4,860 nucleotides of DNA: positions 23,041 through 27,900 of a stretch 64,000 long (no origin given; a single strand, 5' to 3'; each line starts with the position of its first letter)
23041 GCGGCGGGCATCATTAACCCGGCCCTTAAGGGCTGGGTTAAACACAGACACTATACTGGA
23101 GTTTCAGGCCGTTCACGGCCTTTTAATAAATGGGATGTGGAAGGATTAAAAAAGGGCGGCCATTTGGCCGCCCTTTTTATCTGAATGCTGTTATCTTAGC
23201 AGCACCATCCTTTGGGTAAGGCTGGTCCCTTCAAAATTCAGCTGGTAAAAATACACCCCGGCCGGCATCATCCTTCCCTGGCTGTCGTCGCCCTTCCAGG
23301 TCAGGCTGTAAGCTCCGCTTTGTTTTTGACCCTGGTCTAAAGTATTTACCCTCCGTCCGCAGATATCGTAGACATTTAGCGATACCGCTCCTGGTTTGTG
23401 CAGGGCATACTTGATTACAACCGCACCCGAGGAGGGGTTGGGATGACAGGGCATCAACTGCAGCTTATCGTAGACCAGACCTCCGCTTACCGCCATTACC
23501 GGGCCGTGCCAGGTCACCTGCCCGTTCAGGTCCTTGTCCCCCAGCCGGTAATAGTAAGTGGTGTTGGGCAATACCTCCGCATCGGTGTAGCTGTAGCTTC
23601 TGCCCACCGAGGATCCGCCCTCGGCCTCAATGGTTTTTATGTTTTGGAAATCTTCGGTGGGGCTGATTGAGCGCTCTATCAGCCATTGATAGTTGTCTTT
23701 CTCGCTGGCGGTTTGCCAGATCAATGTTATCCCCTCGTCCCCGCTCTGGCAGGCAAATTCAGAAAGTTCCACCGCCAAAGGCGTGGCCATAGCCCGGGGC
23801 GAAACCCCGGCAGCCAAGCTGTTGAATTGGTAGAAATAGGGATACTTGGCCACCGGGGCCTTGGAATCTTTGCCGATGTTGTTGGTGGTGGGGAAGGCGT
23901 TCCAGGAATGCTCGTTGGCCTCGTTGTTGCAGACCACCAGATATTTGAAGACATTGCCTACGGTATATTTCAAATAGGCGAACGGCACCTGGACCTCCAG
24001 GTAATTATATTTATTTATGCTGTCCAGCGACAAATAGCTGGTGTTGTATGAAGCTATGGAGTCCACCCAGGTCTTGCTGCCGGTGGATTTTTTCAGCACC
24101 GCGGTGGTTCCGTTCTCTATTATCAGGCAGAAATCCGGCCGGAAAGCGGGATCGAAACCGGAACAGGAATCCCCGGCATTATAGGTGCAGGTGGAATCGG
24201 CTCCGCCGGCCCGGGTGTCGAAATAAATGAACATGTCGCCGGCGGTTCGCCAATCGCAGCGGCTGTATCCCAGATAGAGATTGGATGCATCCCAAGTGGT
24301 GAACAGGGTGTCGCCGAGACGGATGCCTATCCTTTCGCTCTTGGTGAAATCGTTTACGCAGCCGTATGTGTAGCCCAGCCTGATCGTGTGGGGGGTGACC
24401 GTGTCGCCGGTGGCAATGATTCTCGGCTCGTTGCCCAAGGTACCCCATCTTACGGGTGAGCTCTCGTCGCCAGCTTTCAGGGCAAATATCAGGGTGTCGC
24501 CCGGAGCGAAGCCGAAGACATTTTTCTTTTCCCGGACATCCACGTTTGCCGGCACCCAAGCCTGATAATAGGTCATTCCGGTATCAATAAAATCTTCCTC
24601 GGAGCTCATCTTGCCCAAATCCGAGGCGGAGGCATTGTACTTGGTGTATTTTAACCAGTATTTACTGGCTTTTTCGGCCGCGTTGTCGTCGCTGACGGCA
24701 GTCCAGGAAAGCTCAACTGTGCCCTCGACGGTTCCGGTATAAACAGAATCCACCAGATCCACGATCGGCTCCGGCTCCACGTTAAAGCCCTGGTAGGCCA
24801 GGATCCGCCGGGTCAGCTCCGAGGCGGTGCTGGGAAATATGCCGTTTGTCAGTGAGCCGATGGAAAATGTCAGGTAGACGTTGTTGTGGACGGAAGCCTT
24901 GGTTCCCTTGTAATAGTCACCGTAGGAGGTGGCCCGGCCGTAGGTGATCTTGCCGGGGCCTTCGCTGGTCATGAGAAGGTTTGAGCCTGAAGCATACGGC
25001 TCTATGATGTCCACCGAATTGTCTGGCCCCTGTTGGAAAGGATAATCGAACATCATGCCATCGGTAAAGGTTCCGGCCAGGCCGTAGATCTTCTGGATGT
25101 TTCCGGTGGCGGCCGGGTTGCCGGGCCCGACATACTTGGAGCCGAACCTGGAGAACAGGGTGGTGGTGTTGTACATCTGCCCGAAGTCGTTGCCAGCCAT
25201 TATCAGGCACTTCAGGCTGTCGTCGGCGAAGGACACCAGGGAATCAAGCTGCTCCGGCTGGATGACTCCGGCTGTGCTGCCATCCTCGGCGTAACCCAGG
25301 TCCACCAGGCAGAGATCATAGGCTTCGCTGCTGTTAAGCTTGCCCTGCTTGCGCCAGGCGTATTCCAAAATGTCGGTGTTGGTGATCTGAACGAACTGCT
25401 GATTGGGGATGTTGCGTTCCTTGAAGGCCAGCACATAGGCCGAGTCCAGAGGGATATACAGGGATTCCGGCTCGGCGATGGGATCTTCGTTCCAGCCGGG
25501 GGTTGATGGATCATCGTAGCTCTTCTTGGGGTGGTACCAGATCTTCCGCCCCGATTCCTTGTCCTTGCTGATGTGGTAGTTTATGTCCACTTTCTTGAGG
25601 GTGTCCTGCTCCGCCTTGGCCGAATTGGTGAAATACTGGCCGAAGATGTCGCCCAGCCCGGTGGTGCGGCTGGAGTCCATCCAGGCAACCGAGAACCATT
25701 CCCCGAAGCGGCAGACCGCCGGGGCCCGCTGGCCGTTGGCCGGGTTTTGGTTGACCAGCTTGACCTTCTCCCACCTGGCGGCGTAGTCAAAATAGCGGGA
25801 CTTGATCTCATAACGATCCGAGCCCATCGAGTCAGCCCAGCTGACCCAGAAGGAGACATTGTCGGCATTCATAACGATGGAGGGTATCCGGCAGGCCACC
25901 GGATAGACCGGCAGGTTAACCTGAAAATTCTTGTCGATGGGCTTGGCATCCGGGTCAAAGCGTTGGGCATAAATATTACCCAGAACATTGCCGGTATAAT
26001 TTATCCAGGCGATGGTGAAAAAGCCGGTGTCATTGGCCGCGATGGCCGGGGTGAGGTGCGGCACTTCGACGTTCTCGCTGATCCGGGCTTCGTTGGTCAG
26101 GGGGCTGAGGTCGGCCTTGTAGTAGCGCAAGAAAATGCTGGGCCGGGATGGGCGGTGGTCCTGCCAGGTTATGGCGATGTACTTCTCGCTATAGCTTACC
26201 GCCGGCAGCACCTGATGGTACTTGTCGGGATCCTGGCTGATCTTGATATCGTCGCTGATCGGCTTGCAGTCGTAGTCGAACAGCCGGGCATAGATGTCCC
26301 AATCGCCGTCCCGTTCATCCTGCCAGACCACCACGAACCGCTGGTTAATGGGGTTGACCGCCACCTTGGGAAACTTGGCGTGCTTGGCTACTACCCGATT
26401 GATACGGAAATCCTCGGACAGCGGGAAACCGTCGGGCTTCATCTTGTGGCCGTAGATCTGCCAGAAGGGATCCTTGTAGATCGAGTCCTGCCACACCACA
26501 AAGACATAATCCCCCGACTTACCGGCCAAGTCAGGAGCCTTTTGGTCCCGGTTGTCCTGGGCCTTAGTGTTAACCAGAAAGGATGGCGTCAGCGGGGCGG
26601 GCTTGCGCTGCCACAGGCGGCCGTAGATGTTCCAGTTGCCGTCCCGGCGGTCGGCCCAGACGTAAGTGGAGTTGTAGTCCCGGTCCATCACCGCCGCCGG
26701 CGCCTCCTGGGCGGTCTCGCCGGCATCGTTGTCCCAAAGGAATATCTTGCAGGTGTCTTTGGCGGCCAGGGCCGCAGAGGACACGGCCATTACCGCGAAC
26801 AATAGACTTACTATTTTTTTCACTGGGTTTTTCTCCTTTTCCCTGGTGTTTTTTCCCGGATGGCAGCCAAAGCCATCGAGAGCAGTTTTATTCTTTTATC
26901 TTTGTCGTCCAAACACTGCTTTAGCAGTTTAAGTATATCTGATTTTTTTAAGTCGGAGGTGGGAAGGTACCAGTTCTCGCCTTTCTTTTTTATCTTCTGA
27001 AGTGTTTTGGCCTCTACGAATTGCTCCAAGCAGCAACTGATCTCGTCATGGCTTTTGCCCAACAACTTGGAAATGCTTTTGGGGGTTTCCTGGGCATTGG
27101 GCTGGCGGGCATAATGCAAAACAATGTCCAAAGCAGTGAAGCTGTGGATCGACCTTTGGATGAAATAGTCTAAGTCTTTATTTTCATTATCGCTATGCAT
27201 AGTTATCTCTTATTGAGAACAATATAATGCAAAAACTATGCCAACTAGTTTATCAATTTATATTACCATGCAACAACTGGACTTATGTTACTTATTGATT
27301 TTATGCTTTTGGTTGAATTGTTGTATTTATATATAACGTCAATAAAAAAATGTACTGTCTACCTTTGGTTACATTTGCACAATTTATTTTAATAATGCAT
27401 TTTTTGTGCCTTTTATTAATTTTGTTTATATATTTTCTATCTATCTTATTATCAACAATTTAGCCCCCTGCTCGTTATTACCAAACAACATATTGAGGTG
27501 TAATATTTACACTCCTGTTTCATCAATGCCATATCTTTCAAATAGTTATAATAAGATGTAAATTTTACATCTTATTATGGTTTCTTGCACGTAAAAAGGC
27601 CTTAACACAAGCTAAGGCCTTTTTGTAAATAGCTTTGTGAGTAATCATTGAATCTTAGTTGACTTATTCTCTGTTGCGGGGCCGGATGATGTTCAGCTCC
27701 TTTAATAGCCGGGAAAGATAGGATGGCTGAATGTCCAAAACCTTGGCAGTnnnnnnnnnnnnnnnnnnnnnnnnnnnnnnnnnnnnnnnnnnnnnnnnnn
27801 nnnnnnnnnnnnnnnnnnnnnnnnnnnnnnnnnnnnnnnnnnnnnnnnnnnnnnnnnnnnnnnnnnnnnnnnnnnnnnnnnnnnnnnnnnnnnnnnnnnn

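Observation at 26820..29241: Sigma54 regulon in miniature: GAF-bEBP, 31-bp palindrome, -24/-12 promoter, wHTH gene and T9SS cargo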

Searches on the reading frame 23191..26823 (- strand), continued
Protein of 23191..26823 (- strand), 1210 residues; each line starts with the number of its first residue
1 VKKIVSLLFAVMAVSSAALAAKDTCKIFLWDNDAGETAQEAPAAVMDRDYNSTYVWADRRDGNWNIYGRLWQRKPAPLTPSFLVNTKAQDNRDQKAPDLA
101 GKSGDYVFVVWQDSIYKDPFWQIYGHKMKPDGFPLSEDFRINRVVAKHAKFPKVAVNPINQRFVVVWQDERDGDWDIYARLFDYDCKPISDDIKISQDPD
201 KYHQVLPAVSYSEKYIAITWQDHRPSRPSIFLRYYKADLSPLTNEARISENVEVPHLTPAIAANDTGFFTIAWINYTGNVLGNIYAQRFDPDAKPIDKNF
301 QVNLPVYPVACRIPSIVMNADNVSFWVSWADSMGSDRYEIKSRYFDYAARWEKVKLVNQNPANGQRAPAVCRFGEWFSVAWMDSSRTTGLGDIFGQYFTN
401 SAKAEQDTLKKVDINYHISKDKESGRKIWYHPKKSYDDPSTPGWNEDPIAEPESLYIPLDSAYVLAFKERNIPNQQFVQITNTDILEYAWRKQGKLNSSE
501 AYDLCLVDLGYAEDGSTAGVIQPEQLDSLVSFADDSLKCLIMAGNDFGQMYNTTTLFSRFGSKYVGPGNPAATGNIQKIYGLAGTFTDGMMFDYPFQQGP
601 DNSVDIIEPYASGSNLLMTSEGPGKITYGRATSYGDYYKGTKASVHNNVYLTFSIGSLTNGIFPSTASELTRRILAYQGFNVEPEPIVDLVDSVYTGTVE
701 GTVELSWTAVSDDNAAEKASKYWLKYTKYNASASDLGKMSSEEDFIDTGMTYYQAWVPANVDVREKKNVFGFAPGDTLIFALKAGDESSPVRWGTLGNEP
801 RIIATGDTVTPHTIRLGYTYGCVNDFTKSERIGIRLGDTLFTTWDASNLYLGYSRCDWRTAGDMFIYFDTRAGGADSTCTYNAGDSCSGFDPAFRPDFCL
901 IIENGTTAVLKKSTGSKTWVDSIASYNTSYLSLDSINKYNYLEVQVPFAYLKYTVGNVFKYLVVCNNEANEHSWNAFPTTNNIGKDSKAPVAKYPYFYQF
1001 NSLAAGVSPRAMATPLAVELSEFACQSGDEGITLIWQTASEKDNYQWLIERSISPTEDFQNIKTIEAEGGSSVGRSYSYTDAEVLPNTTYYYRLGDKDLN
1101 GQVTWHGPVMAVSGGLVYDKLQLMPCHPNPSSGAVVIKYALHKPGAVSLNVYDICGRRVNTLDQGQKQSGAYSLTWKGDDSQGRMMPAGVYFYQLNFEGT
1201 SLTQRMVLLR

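Call 79: find_homologous_proteins(query=window:23194-26757:-, max_evalue=0.00001)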
Query window:23194-26757:- (1188 aa): 217 proteins with E <= 0.00001 among 3317 candidates; the best 120 are listed.
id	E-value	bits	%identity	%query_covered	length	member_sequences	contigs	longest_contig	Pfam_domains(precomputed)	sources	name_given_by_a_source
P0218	0.0e+0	2810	100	100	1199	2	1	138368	PF18962.8,PF13860.13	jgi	jgi:hypothetical protein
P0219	0.0e+0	2284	81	100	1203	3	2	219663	PF18962.8,PF13860.13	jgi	jgi:hypothetical protein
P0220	0.0e+0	2082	74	100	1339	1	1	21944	PF18962.8,PF13860.13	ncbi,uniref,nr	ncbi:T9SS type A sorting domain-containing protein [candidate division TA06 bacterium]|uniref:T9SS t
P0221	0.0e+0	2068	75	100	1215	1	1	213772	PF18962.8,PF13860.13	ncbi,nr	ncbi:T9SS type A sorting domain-containing protein [candidate division TA06 bacterium]|nr:T9SS type 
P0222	0.0e+0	2051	74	100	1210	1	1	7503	PF18962.8,PF13860.13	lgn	-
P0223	0.0e+0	2034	72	100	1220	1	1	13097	PF18962.8,PF13860.13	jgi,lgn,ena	-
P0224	0.0e+0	2020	72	100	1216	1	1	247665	PF13860.13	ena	-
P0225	0.0e+0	1958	70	100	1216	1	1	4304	PF18962.8,PF13860.13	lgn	-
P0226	0.0e+0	1925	70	100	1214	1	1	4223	PF18962.8,PF13860.13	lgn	-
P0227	0.0e+0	1902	69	100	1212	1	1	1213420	PF18962.8,PF13860.13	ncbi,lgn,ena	-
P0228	0.0e+0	1902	69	100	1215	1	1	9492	PF18962.8,PF13860.13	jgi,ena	-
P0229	0.0e+0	1888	68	100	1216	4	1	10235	PF18962.8,PF13860.13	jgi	jgi:hypothetical protein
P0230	0.0e+0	1869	69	100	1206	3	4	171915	PF18962.8,PF13860.13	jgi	jgi:hypothetical protein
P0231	0.0e+0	1845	67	100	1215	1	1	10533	PF13860.13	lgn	-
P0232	0.0e+0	1831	66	100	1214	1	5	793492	PF18962.8,PF13860.13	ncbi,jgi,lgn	jgi:hypothetical protein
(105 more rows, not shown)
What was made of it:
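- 23191..26823 (-): 1210-aa secreted protein: signal peptide, N-terminal beta-propeller, a lower-confidence mixed alpha/beta and beta-rich middle region, and a T9SS type A C-terminal sorting domain. Its GTG start overlaps the small gene's stop (GTGA). Full-length relatives occur in TA06 and Candidatus Edwardsbacteria MAGs (call 79).
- On T9SS type A cargo: NCBI names the homologues T9SS type A sorting domain proteins (call 79).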

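Call 94: predict_structure(alignment_id=A2)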
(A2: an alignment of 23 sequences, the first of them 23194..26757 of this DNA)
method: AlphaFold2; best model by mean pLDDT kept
length: 1188 residues; sequences in the alignment: 23
mean_pLDDT: 69.5   pTM: 0.44
mean pLDDT of the five models: 69.5, 67.3, 64.5, 64.1, 61.0
residues with pLDDT >= 90: 164; 70-90: 489; 50-70: 332; < 50: 203
segments of 3 or more residues with pLDDT < 50: 11-14, 364-368, 400-443, 446-477, 490-495, 549-552, 573-579, 601-604, 617-620, 639-642, 691-693, 727-732, 765-768, 784-814, 914-916, 962-969, 983-998, 1093-1095, 1108-1110
pLDDT, mean of each block of 10 residues (from residue 1): 54 62 89 81 85 76 70 90 90 72 90 89 86 92 93 93 92 84 94 93 87 91 85 91 91 81 91 87 69 88 89 75 85 74 83 88 53 81 63 70 28 30 28 29 47 36 37 46 65 50 68 76 74 83 65 63 70 48 77 75 63 52 71 57 60 65 66 55 73 58 70 58 51 63 76 69 54 63 46 36 24 51 64 58 78 67 59 82 75 73 70 55 76 71 68 56 39 62 38 36 68 70 82 82 69 76 75 76 74 62 66 80 87 88 80 85 84 88 81
secondary structure, 60 per line:
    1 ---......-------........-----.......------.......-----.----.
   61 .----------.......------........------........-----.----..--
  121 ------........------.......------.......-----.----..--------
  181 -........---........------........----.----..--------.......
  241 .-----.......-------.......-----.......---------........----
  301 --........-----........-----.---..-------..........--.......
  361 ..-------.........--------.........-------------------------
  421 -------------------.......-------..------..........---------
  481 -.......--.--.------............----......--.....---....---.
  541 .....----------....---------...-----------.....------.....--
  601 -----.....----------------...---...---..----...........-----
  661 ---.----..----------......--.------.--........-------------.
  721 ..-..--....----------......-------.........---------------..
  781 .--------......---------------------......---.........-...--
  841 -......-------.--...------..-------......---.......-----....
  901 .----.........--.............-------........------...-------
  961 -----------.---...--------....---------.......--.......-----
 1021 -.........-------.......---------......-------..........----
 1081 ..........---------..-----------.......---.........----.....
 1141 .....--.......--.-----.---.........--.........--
elements in order (helices of 4 or more, strands of 3 or more residues): E4-9 E17-24 E30-36 E43-49 E72-78 E85-92 E99-106 E127-134 E141-147 E154-160 E182-189 E193-200 E207-214 E234-241 E247-253 E261-267 E273-279 E289-296 E303-310 E316-323 E342-351 E354-362 E370-378 E387-395 H440-446 H462-471 E482-488 H501-512 E517-522 H525-529 H533-536 E540-545 E556-559 E569-571 E583-587 E594-598 E606-610 E627-629 H645-655 E681-686 E699-706 H728-731 E742-747 E755-763 E779-781 E790-795 E817-822 E826-834 E842-847 E876-881 E885-891 E897-901 E909-914 E917-925 H926-929 E937-944 E951-953 E976-978 H987-990 E1000-1006 E1009-1015 E1022-1030 E1038-1044 E1054-1059 E1067-1076 E1081-1090 E1113-1119 E1123-1131 E1136-1145 E1148-1154 E1167-1175 E1178-1186
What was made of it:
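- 23191..26823 (-): AF2 propeller pLDDT is mostly 70-94 (call 94).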

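Call 96: fold_search(model_id=the predicted structure, library=pdb)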
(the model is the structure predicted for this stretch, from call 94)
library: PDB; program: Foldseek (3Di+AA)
matches with E <= 10: 1894; with E <= 0.001: 482
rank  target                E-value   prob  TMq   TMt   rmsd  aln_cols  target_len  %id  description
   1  9ozi_A                5.0e-14  1.00  0.09  0.07  55.9      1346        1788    9  Cryo-EM structure of chicken ROS1 in apo-state. This is the complete map and model. (released 2026-02-25)
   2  9oz1_A                7.8e-14  1.00  0.11  0.16  50.6      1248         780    9  Cryo-EM structure of chicken ROS1 in apo-state. Cryo-EM refinement is focused on the "leg" region of chicken ROS1. (released 2026-02-25)
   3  9ozc_A                1.5e-11  1.00  0.10  0.08  52.0      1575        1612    8  Cryo-EM structure of 1:2:1 ROS1/NEL/NICOL holo-complex, conformation 1. (released 2026-02-25)
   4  9bfu_A                2.2e-11  0.98  0.07  0.06  38.2      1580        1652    8  Cryo-EM structure of Sevenless extracellular domain (composite map of the dimer, pH 4.6) (released 2025-01-29)
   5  9pvp                  2.6e-11  0.99  0.08  0.06  56.9      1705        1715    7  Cryo-EM structure of receptor tyrosine kinase ROS1 extracellular domain (released 2026-02-25)
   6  8g4l_am               6.9e-10  0.98  0.08  0.08  102.4      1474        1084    7  Cryo-EM structure of the human cardiac myosin filament (released 2023-11-01)
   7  5mul                  1.7e-09  1.00  0.23  0.63   5.8       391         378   13  Glycoside Hydrolase BT3686 bound to Glucuronic Acid (released 2017-04-26)
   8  8v29_C                1.7e-09  1.00  0.09  0.13  42.9      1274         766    8  Cryo-EM structure of human type I OSM receptor complex: model for full extracellular assembly (released 2024-11-20)
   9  9flp_A                1.8e-09  0.91  0.07  0.08  108.3      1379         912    9  CryoEM structure of the neck (1403-2314) in the grappling hook protein A (GhpA) in the bacterium Aureispira sp. CCB-QB (released 2024-10-16)
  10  8v2b_B                1.9e-09  1.00  0.10  0.18  25.0       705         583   10  Cryo-EM structure of mouse type II OSM receptor complex: model for full extracellular assembly (released 2024-11-20)
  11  9ba4_A                2.7e-09  1.00  0.10  0.12  50.7      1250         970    8  Full-length cross-linked Contactin 2 (CNTN2) (released 2024-07-17)
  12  1o6g                  5.2e-09  1.00  0.23  0.36   6.0       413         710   11  PROLYL OLIGOPEPTIDASE FROM PORCINE BRAIN, D641N MUTANT WITH BOUND PEPTIDE LIGAND SUC-GLY-PRO (released 2002-11-18)
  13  3h71_A                6.1e-09  1.00  0.18  0.38  12.6       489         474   10  Crystal structure of Streptococcus pneumoniae D39 neuraminidase A precursor (NanA) (released 2009-05-12)
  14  5muk                  7.1e-09  1.00  0.23  0.61   6.4       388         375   13  Glycoside Hydrolase BT3686 (released 2017-04-26)
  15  2ya7_A                7.1e-09  1.00  0.19  0.41  11.7       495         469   10  Crystal structure of Streptococcus pneumoniae NanA (TIGR4) in complex with Zanamivir (released 2011-04-27)
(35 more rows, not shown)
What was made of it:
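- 23191..26823 (-): Fold matches include GH145 BT3686 and sialidases (call 96).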

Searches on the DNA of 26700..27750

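Call 60: search_rna_families(source=window, start=26700, end=27750, threshold=evalue, max_evalue=1)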
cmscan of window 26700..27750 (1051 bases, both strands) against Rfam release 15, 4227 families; matches with E-value up to 1: 0.
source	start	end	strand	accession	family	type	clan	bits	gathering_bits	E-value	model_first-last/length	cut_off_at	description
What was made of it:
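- Tried and rejected: A scan of 26700-27750 at E <= 1 found nothing (call 60).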
